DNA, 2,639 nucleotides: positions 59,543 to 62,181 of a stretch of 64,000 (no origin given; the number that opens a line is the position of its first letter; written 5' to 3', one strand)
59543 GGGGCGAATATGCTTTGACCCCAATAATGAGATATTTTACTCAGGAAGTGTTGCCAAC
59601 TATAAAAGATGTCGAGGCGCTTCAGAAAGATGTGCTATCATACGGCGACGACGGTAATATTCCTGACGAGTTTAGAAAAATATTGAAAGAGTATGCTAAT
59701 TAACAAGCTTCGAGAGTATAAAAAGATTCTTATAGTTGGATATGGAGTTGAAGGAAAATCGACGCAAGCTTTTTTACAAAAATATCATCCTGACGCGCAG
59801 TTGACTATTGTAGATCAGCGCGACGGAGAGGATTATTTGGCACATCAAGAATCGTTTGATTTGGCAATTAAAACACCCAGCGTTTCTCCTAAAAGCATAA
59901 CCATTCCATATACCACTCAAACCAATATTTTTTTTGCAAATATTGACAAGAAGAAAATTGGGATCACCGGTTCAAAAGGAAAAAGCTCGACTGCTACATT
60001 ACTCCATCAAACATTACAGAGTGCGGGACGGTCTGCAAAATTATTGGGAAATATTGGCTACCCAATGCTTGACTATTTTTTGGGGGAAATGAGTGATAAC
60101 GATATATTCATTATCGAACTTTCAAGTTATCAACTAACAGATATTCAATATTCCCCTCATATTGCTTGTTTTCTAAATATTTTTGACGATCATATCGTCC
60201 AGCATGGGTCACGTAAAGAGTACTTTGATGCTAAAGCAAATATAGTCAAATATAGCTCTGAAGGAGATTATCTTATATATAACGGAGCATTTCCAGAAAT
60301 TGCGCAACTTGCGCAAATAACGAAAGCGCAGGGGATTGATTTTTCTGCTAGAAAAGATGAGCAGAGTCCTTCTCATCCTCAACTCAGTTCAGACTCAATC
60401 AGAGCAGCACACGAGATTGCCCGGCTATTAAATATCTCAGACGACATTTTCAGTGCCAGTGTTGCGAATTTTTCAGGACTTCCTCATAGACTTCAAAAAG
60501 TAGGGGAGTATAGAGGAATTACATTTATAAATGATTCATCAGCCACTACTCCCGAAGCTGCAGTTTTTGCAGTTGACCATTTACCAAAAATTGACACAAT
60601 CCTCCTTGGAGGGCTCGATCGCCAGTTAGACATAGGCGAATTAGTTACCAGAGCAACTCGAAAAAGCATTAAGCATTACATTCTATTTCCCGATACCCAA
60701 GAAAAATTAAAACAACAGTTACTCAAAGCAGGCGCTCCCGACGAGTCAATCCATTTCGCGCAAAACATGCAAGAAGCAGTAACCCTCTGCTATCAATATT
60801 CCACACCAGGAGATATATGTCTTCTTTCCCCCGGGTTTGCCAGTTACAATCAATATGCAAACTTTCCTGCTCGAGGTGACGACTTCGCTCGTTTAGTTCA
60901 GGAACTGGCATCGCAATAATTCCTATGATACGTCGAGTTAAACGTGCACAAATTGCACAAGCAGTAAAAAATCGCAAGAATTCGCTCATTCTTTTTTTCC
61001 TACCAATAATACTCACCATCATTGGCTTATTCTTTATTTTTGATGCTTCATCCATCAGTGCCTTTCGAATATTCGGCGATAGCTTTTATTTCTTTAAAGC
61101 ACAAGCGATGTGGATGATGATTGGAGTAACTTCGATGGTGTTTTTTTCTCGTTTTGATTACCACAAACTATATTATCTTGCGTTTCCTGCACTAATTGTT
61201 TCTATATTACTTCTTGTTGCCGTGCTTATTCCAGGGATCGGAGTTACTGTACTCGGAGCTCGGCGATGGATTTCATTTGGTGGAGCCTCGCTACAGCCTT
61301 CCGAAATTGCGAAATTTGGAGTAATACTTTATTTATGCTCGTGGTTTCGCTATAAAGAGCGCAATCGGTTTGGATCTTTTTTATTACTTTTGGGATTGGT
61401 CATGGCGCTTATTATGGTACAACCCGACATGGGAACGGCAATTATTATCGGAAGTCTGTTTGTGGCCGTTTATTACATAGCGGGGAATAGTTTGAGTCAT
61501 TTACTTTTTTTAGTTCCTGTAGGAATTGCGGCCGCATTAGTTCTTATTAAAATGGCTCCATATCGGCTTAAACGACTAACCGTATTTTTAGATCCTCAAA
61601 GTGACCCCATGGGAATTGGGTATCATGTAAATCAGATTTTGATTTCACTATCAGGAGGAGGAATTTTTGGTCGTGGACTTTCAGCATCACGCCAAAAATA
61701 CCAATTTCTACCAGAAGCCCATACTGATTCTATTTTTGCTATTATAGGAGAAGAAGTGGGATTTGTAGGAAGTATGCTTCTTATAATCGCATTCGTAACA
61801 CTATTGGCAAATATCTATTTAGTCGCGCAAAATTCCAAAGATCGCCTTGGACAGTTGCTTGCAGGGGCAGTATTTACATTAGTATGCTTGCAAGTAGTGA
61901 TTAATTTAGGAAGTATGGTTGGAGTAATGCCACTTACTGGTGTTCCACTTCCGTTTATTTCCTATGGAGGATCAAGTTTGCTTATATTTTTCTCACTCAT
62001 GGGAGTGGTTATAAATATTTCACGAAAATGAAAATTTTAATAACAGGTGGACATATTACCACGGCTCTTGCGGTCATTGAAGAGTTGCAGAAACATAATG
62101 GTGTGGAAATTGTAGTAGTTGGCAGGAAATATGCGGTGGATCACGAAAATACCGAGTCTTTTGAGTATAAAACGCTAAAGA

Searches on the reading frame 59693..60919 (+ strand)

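Call 42: search_protein_families(library=pfam, proteins=[window:59693-60919:+], max_evalue=0.00001)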
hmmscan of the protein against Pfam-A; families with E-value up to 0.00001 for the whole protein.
window:59693-60919:+ (408 aa): 2 families
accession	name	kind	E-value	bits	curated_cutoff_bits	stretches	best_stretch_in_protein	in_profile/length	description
PF08245.18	Mur_ligase_M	-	1.4e-20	74.6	24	1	91-223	1-151/200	Mur ligase middle domain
PF02875.26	Mur_ligase_C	-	1.2e-10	42.8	28.4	1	265-380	1-125/127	Mur ligase, glutamate ligase domain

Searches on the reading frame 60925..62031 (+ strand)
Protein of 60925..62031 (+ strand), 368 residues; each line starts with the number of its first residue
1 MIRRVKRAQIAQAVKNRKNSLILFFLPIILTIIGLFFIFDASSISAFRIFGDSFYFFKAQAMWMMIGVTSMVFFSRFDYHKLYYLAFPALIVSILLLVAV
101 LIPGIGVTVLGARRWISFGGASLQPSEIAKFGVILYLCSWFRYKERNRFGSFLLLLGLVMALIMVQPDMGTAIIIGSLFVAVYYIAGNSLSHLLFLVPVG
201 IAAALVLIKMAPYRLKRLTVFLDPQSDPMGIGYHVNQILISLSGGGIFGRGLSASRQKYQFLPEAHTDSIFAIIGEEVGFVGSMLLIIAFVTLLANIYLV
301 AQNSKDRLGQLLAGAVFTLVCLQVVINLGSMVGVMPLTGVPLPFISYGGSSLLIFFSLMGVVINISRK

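Call 42: search_protein_families(library=pfam, proteins=[window:60925-62031:+], max_evalue=0.00001)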
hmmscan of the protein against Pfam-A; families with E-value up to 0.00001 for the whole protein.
window:60925-62031:+ (368 aa): 1 family
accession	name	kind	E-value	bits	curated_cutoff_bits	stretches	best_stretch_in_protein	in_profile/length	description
PF01098.24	FTSW_RODA_SPOVE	-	4.6e-96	322.4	26.4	1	23-367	4-352/356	Cell cycle protein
